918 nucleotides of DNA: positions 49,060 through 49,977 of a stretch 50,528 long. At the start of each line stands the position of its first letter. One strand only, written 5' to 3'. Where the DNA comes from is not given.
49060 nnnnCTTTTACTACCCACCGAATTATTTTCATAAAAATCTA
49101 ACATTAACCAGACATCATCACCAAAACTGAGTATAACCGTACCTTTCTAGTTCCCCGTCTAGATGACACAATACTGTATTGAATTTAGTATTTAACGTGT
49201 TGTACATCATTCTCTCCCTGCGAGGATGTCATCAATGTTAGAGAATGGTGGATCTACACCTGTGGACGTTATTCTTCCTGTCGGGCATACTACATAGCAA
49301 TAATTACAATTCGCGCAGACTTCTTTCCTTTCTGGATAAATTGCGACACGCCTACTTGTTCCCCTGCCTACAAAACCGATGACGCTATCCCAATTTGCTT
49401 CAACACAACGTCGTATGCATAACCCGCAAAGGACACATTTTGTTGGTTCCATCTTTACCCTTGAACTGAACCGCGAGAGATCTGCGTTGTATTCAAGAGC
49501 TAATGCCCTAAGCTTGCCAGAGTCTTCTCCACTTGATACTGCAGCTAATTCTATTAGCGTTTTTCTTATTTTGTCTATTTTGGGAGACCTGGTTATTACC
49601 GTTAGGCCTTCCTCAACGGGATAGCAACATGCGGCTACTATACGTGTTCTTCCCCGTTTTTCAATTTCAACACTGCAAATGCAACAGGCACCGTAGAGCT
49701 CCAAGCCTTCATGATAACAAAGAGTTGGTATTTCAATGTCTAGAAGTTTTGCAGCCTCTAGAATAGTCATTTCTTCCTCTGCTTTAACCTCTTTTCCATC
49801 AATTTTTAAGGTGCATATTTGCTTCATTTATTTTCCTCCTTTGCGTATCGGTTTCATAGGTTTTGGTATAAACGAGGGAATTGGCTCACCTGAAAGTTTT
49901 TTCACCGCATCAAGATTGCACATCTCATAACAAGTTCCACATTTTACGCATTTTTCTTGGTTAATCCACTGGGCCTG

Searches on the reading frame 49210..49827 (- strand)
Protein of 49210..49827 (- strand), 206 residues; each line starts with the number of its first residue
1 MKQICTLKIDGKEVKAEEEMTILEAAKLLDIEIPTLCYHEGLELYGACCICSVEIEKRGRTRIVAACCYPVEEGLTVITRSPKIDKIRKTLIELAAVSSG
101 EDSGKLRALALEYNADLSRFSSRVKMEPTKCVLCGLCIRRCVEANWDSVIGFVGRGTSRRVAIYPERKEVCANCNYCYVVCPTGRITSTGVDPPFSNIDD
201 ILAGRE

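Call 65: search_protein_families(library=pfam, proteins=[window:49210-49827:-], max_evalue=0.00001)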
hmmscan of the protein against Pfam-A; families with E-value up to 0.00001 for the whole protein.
window:49210-49827:- (206 aa): 5 families
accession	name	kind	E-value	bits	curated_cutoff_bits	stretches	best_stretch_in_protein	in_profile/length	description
PF13510.11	Fer2_4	-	2.2e-15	56.9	22.8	1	6-81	5-81/82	2Fe-2S iron-sulfur cluster binding domain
PF14697.11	Fer4_21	-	5.7e-07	30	35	1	127-185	4-56/59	4Fe-4S dicluster domain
PF12838.12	Fer4_7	-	1.5e-06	29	27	0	171-191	2-22/52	4Fe-4S dicluster domain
PF13183.11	Fer4_8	-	2.1e-06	28.6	27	0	170-188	4-22/68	4Fe-4S dicluster domain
PF12837.12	Fer4_6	-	7.2e-06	26.1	25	0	169-186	7-24/24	4Fe-4S binding domain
